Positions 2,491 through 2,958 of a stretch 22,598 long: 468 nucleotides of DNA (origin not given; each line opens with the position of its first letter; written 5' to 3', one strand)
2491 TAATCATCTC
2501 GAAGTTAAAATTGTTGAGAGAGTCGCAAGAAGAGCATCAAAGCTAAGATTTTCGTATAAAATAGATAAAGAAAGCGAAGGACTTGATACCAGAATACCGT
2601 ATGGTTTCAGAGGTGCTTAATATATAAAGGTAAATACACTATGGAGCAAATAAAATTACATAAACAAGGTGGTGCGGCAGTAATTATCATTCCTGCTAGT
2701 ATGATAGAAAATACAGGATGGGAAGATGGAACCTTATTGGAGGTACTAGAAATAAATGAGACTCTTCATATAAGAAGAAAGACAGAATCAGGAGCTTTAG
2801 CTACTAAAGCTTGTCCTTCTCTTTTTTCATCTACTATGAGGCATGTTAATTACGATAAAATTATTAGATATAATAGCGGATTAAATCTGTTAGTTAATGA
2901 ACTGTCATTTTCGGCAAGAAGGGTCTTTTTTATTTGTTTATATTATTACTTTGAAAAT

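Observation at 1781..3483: Tandem paralogous Rep_3 initiators; the second carries an AbrB/MazE-like N-terminal domain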

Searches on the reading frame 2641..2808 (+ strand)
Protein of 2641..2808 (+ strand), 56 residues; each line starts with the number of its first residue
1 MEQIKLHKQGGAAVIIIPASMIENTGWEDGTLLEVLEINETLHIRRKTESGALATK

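Call 39: search_solved_structures(query=A2, max_evalue=10, show_alignments=3)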
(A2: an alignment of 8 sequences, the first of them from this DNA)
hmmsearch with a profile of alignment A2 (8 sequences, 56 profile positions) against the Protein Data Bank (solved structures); distinct sequences matched with E-value up to 10: 1.
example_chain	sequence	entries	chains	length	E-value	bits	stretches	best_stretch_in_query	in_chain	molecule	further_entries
2iue_A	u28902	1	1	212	2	11.1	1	22-48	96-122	INTEGRIN BETA-2-LIKE PROTEIN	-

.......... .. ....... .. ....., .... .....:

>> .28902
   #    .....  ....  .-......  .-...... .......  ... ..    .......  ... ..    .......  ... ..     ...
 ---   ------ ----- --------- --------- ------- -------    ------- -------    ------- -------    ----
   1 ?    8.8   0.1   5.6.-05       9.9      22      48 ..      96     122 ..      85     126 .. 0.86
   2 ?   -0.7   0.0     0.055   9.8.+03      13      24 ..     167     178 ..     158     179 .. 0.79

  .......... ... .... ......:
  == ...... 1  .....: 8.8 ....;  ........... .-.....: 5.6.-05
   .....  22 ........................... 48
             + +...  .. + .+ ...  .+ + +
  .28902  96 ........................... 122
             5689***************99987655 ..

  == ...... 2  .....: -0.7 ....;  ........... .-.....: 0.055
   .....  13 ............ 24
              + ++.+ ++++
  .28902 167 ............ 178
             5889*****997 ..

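Call 53: search_protein_families(proteins=[window:2641-2808:+], library=ncbifam, max_evalue=1)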
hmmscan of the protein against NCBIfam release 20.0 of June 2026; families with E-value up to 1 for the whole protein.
seq(56 aa): 2 families
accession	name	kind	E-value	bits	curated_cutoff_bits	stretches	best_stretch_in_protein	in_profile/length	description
NF052488.1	TAtMazEAgrob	equivalog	0.00061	19.9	130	1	4-40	5-40/87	type II toxin-antitoxin system antitoxin MazE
TIGR01439.1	lp_hng_hel_AbrB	domain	0.0026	17.4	28.3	1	15-47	10-43/44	transcriptional regulator, AbrB family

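Call 73: profile_search(alignment_id=A2)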
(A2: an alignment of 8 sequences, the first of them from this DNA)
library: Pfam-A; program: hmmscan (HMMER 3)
A. the first sequence (56 residues): domains with independent E <= 10: 1; with E <= 0.001: 0
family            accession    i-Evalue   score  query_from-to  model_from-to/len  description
MazE_antitoxin    PF04014.23     0.0068    16.8       8-48          3-44/48  Antidote-toxin recognition MazE, bacterial antitoxin
B. every sequence of the alignment scanned on its own (8 sequences): families by number of members that match
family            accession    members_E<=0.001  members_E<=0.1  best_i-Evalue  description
MazE_antitoxin    PF04014.23                 2               6        1.6e-04  Antidote-toxin recognition MazE, bacterial antitoxin
bPH_11            PF25362.1                  0               1        6.8e-02  Bacterial PH domain-like

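Call 89: search_protein_families(proteins=[window:2641-2808:+], library=phrogs, max_evalue=0.1)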
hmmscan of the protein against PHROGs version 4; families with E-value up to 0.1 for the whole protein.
seq(56 aa): 4 families
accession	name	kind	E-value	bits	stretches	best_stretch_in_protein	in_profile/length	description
phrog_4324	-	unknown function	5e-07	30.9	1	1-53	1-53/89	-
phrog_661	-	unknown function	0.0041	17.9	1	9-49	15-55/61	-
phrog_4681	-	moron, auxiliary metabolic gene and host takeover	0.011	16.7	1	14-50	15-51/87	antitoxin from a toxin-antitoxin system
phrog_4921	-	unknown function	0.02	15.9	1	8-47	26-62/116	-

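Call 92: find_homologous_proteins(query=A2, max_evalue=0.01)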
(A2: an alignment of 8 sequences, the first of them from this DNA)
Query A2 (8 sequences) (56 aa, profile of the alignment): 13 proteins with E <= 0.01 among 23 candidates.
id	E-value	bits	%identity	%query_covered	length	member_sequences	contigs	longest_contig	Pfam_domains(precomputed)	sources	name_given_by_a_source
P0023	1.8e-27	112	100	98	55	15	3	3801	-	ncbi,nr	ncbi:replication initiation protein, partial [Escherichia coli]|nr:replication initiation protein [E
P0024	2.3e-27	112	100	100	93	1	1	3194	-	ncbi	ncbi:AbrB/MazE/SpoVT family DNA-binding domain-containing protein, partial [Klebsiella pneumoniae]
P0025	1.4e-26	109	98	96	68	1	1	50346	-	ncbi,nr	ncbi:hypothetical protein MWL73_24605 [Escherichia coli]|nr:hypothetical protein [Escherichia coli]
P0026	1.5e-26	109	91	100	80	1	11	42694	-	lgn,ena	-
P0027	3.0e-26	108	96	86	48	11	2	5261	-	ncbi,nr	ncbi:replication initiation protein, partial [Salmonella enterica]|nr:replication initiation protein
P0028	1.2e-25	106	72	96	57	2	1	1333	-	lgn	-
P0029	3.8e-25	105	53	88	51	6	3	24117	-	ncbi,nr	ncbi:replication initiation protein, partial [Escherichia coli]|nr:replication initiation protein [S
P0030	5.1e-25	104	53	88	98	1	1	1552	-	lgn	-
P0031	4.2e-24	101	70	96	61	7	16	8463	-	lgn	-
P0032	3.9e-22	95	91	100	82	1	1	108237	-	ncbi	ncbi:hypothetical protein ACLBR5_31150 [Escherichia coli]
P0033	8.6e-17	78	100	59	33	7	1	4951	-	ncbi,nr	ncbi:replication initiation protein, partial [Escherichia coli]|nr:replication initiation protein [E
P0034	8.6e-16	75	88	71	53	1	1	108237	-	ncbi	-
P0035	2.7e-7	48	100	41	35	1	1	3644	-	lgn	-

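Call 129: predict_structure(alignment_id=A2)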
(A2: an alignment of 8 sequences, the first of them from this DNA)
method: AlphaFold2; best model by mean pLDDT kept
length: 56 residues; sequences in the alignment: 8
mean_pLDDT: 80.9   pTM: 0.52
mean pLDDT of the five models: 80.9, 80.4, 80.1, 78.0, 70.9
residues with pLDDT >= 90: 6; 70-90: 41; 50-70: 3; < 50: 6
segments of 3 or more residues with pLDDT < 50: 51-56
pLDDT, mean of each block of 10 residues (from residue 1): 82 86 85 91 83 43
secondary structure, 60 per line:
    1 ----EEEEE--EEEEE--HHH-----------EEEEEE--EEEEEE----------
elements in order: E5-9 E12-16 E33-38 E41-46

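Call 131: fold_search(model_id=the predicted structure, library=pdb)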
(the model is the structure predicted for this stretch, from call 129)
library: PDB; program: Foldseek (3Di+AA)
matches with E <= 10: 73; with E <= 0.001: 0
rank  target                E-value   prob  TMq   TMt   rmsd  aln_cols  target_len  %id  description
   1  2mrn_MODEL_1_A        7.8e-02  1.00  0.67  0.58   2.4        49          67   12  Structure of truncated EcMazE (released 2015-02-04)
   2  5l6l_E                1.3e-01  0.99  0.63  0.57   2.9        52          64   15  Structure of Caulobacter crescentus VapBC1 bound to operator DNA (released 2016-12-28)
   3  1ub4_C                2.2e-01  0.99  0.69  0.54   4.1        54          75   11  crystal structure of MazEF complex (released 2003-05-20)
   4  2mru_MODEL_1_A        2.3e-01  0.99  0.69  0.75   2.2        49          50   12  Structure of truncated EcMazE-DNA complex (released 2015-02-04)
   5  5k8j_A                2.3e-01  0.99  0.64  0.48   2.8        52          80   15  Structure of Caulobacter crescentus VapBC1 (apo form) (released 2016-12-28)
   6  1mvf_D                2.8e-01  0.99  0.65  0.79   1.7        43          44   14  MazE addiction antidote (released 2003-06-10)
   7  5l6l_A                4.2e-01  0.97  0.64  0.57   2.8        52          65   15  Structure of Caulobacter crescentus VapBC1 bound to operator DNA (released 2016-12-28)
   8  5l6m_I                5.0e-01  0.96  0.64  0.54   2.8        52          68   15  Structure of Caulobacter crescentus VapBC1 (VapB1deltaC:VapC1 form) (released 2016-12-28)
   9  5l6m_E                6.1e-01  0.87  0.64  0.57   3.0        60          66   13  Structure of Caulobacter crescentus VapBC1 (VapB1deltaC:VapC1 form) (released 2016-12-28)
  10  7xi6_A                8.4e-01  0.33  0.39  0.39   4.0        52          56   13  Crystal structure of C56 from pSSVi (released 2023-04-19)
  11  5l6m_A                9.6e-01  0.87  0.63  0.56   2.9        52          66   15  Structure of Caulobacter crescentus VapBC1 (VapB1deltaC:VapC1 form) (released 2016-12-28)
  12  5itm_A                1.2e+00  0.75  0.57  0.65   2.6        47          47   19  The structure of truncated histone-like protein (released 2017-01-25)
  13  6nkl_C                1.2e+00  0.69  0.53  0.43   3.2        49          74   16  2.2 A resolution structure of VapBC-1 from nontypeable Haemophilus influenzae (released 2019-04-10)
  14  2w1t_A                1.4e+00  0.89  0.55  0.19   1.1        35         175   14  Crystal Structure of B. subtilis SpoVT (released 2008-11-18)
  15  5itm_E                1.5e+00  0.72  0.59  0.68   2.5        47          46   19  The structure of truncated histone-like protein (released 2017-01-25)
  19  5l6l_H                1.6e+00  0.77  0.63  0.46   2.6        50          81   14  Structure of Caulobacter crescentus VapBC1 bound to operator DNA (released 2016-12-28)
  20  5l6l_D                1.6e+00  0.75  0.60  0.43   2.9        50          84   14  Structure of Caulobacter crescentus VapBC1 bound to operator DNA (released 2016-12-28)
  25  1yfb_A                2.1e+00  0.54  0.59  0.62   3.7        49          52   14  The solution structure of the N-domain of the transcription factor abrB (released 2005-04-12)
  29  2w1t_B                2.7e+00  0.69  0.53  0.18   1.1        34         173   15  Crystal Structure of B. subtilis SpoVT (released 2008-11-18)
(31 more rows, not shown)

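Call 135: search_protein_representatives(alignment_id=A2)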
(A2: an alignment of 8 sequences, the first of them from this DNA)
Query: 8 sequences, 56 profile positions. Proteins with E-value up to 0.001 (for the whole library): 18; up to 1e-10: 7; up to 1e-30: 0. The best 18 are listed.
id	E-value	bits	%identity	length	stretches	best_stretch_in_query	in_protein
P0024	7.3e-28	111.8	-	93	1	1-56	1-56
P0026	4.9e-27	109.1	-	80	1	1-51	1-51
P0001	5.5e-27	109.0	-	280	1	1-56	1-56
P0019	6.0e-27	108.9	-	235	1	1-56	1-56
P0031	1.3e-24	101.3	-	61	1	1-51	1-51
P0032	1.2e-22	95.0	-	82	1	1-56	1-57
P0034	2.7e-16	74.7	-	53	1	1-42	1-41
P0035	8.7e-08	47.5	-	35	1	1-23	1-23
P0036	2.5e-07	46.0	-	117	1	1-50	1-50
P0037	3.3e-05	39.3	-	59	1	1-50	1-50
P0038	1.2e-04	37.5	-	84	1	1-53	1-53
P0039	1.3e-04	37.3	-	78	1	1-36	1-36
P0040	3.7e-04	35.9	-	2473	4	13-42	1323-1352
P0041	5.2e-04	35.4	-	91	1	4-54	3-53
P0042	6.6e-04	35.1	-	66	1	4-39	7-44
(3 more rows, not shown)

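Call 138: find_encoding_contigs(protein=P0036, flank=3000, max_places=2)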
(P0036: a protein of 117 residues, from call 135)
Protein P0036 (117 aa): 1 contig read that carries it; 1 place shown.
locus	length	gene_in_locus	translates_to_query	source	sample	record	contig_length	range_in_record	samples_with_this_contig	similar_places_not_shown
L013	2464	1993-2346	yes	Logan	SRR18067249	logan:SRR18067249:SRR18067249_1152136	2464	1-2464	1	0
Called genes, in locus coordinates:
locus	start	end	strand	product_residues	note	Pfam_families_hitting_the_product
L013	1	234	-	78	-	?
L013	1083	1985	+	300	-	PF01051:Rep3_N, PF21205:Rep3_C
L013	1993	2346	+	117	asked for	-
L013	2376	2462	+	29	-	?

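Call 139: profile_search(alignment_id=A3)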
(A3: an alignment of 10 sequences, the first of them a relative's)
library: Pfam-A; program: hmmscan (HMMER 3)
A. the first sequence (117 residues): domains with independent E <= 10: 1; with E <= 0.001: 0
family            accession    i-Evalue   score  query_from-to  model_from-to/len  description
ADAMTS_spacer1    PF05986.19      0.092    13.5      38-78         35-75/115  ADAM-TS Spacer 1
B. every sequence of the alignment scanned on its own (10 sequences): families by number of members that match
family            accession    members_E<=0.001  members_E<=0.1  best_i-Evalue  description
MazE_antitoxin    PF04014.23                 8               9        5.6e-13  Antidote-toxin recognition MazE, bacterial antitoxin
Bse634I           PF07832.17                 0               1        6.1e-02  Cfr10I/Bse634I restriction endonuclease
CssAB             PF16831.10                 0               1        6.3e-02  CS6 fimbrial subunits A and B, Coli surface antigen 6
LppM              PF21946.1                  0               1        7.5e-02  LppM domain
CDC48_N           PF02359.24                 0               1        8.8e-02  Cell division protein 48 (CDC48), N-terminal domain
YqgF              PF14639.11                 0               1        8.9e-02  Holliday-junction resolvase-like of SPT6
ADAMTS_spacer1    PF05986.19                 0               1        9.2e-02  ADAM-TS Spacer 1
